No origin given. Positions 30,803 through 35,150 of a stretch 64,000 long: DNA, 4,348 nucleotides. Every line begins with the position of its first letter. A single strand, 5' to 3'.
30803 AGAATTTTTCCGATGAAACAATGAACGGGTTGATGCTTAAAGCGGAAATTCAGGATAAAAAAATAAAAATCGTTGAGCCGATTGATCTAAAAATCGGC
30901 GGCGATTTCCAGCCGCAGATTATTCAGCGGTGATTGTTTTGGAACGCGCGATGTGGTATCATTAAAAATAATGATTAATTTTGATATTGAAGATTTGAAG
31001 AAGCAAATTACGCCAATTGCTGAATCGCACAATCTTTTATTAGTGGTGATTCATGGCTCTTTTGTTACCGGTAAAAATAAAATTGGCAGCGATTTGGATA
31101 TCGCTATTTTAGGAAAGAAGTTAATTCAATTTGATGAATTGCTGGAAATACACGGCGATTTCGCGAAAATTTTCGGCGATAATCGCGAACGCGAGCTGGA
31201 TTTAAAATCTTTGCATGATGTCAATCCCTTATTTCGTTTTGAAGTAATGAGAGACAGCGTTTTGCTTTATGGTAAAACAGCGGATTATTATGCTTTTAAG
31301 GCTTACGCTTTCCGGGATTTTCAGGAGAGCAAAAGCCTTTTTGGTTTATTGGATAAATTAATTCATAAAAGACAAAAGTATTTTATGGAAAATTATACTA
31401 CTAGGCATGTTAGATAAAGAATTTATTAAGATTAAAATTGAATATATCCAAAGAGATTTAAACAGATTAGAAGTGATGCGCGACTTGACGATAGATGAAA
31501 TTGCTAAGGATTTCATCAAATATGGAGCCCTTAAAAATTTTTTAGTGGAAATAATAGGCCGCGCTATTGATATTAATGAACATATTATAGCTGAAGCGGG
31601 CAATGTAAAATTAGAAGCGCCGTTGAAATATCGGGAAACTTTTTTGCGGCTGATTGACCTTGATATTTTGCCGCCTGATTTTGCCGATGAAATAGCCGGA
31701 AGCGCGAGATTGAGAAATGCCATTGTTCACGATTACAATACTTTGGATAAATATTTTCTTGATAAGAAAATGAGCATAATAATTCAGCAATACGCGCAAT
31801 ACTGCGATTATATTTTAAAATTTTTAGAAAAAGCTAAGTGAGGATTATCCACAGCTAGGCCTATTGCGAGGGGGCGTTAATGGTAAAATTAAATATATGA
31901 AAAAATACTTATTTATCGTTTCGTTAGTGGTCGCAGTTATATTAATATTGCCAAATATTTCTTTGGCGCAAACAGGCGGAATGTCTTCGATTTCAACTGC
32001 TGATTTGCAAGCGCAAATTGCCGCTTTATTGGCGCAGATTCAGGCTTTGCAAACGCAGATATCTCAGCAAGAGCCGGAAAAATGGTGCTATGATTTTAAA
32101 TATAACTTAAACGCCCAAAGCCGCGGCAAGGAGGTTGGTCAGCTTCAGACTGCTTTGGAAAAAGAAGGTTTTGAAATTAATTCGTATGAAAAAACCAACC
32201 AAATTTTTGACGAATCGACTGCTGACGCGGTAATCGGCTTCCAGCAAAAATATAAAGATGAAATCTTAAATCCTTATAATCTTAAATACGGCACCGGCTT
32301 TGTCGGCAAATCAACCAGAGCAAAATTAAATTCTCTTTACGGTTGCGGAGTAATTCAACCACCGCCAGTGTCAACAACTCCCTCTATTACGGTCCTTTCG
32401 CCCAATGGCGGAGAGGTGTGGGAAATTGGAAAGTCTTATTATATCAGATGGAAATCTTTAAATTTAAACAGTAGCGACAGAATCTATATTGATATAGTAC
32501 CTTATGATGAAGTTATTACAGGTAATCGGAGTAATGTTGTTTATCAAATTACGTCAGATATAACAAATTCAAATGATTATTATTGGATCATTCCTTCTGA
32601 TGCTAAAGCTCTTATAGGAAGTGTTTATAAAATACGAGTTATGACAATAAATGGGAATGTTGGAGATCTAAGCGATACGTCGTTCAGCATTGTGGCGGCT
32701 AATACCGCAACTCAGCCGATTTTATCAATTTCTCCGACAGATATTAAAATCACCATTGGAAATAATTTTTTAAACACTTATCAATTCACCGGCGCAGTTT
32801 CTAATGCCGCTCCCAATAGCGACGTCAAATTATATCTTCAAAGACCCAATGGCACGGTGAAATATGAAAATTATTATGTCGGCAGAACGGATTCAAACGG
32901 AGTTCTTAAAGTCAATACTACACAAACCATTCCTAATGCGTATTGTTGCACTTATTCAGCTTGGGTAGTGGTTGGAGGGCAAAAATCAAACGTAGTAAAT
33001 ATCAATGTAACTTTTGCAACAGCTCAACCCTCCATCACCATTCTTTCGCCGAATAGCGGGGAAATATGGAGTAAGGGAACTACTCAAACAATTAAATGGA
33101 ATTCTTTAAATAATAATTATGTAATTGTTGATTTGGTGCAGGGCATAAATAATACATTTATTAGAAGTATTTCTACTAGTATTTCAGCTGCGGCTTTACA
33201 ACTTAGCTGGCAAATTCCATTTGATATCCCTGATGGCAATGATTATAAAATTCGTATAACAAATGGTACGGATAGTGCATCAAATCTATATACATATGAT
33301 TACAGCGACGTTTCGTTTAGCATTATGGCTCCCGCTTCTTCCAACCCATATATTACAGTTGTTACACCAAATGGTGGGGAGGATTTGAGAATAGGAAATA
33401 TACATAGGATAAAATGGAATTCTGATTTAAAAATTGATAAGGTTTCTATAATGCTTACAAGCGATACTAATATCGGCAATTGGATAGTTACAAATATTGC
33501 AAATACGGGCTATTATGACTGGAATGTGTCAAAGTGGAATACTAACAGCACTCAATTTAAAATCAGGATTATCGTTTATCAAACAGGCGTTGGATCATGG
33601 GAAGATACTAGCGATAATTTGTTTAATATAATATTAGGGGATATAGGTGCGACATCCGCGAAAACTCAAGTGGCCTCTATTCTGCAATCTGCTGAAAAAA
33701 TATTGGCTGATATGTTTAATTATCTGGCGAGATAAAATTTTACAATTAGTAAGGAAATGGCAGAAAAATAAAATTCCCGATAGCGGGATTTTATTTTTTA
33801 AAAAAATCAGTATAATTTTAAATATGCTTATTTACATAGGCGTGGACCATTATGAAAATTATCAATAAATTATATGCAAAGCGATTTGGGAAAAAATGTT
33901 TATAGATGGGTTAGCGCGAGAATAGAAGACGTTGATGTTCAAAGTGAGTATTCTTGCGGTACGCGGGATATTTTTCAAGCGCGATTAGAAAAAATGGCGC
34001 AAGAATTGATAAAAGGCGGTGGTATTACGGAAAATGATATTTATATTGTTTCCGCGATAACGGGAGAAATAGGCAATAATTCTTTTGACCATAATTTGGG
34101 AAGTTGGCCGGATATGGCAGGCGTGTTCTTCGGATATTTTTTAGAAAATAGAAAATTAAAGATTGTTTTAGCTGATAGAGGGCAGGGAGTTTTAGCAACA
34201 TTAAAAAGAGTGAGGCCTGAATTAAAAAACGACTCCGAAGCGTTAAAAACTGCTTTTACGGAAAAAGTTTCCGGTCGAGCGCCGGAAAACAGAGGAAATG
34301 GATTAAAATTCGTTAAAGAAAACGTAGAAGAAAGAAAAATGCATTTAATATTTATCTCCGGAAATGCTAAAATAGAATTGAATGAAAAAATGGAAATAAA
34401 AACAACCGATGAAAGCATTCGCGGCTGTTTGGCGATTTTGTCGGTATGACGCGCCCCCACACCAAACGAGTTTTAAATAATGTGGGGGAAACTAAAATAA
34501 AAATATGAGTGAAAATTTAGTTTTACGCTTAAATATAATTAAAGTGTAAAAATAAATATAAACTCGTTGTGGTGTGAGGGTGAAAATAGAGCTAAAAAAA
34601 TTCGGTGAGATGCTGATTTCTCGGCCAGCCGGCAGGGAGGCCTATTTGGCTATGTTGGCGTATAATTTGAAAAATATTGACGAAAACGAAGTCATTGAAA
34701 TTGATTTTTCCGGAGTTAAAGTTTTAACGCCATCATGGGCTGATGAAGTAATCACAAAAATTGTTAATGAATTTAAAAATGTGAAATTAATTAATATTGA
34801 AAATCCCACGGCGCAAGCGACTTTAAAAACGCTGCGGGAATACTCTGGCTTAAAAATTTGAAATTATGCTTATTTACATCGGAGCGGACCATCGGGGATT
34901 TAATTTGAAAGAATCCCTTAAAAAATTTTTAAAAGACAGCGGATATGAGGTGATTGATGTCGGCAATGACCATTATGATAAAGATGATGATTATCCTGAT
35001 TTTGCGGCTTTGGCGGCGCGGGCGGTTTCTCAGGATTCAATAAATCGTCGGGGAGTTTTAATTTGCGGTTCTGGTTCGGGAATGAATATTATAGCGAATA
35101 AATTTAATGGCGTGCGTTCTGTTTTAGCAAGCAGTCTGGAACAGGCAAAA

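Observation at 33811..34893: HATPase_c plus STAS-like two-gene cassette flanked by a duplicated rpiB start: an insertion footprint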

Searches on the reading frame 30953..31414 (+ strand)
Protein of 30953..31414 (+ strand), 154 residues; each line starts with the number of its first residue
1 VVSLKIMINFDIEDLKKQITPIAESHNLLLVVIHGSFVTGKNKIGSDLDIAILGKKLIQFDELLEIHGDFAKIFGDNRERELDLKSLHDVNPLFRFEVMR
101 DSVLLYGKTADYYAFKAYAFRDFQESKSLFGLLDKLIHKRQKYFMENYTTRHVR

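Call 5: search_protein_families(library=pfam, proteins=[window:30953-31414:+], max_evalue=0.1)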
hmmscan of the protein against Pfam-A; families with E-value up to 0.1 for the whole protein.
window:30953-31414:+ (154 aa): 3 families
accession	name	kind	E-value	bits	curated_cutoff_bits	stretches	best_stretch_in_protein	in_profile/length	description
PF18765.7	Polbeta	-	5.6e-17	62.1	26.9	1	17-108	1-90/93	Polymerase beta, Nucleotidyltransferase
PF01909.29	NTP_transf_2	-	4.6e-06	27.4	21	1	28-65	14-52/93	Nucleotidyltransferase domain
PF22600.2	MTPAP-like_central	-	0.065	13.8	27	1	12-56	29-67/139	Poly(A) RNA polymerase, mitochondrial-like, central palm domain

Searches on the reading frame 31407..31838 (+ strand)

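Call 5: search_protein_families(library=pfam, proteins=[window:31407-31838:+], max_evalue=0.1)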
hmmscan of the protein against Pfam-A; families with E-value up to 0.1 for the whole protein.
window:31407-31838:+ (144 aa): 1 family
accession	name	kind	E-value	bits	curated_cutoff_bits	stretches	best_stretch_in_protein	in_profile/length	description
PF01934.22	HepT-like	-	3.2e-15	56.3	23.5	1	15-118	2-102/120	Ribonuclease HepT-like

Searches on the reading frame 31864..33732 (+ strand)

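Call 5: search_protein_families(library=pfam, proteins=[window:31864-33732:+], max_evalue=0.1)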
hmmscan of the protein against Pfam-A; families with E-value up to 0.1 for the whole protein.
window:31864-33732:+ (623 aa): 4 families
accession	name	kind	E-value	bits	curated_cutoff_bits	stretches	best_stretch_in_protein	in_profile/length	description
PF10342.15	Kre9_KNH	-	3.7e-14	53.7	24.6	2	395-481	1-89/94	Kre9/KNH-like N-terminal Ig-like domain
PF01471.23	PG_binding_1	-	1.6e-06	28.7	23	1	87-130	1-41/57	Putative peptidoglycan binding domain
PF14610.12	Psg1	-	0.0014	18.9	30.1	1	178-255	28-105/186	Ykl077w/Psg1 (Pma1 Stabilization in Golgi)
PF14282.11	FlxA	-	0.024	15.2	26.3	1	47-73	53-79/101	FlxA-like protein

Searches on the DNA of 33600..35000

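Call 39: search_rna_families(source=window, start=33600, end=35000, threshold=evalue, max_evalue=1)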
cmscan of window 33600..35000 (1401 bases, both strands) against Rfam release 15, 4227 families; matches with E-value up to 1: 4.
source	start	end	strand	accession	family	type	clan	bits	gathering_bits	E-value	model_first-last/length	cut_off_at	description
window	34647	34733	+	RF00217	SNORD20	Gene; snRNA; snoRNA; CD-box;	-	21.6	43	0.99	1-80/80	no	Small nucleolar RNA SNORD20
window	33764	33852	-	RF02578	tsr25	Gene; sRNA;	-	18.7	63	0.28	1-181/181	no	S. aureus tsr25 small RNA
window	34181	34222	+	RF00382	DnaX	Cis-reg; frameshift_element;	-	16.6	35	0.96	1-65/65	no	DnaX ribosomal frameshifting element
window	33768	33830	+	RF00064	HgcG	Gene; snRNA; snoRNA; HACA-box;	-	12.4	77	0.94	1-276/276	no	HgcG RNA (Pab40)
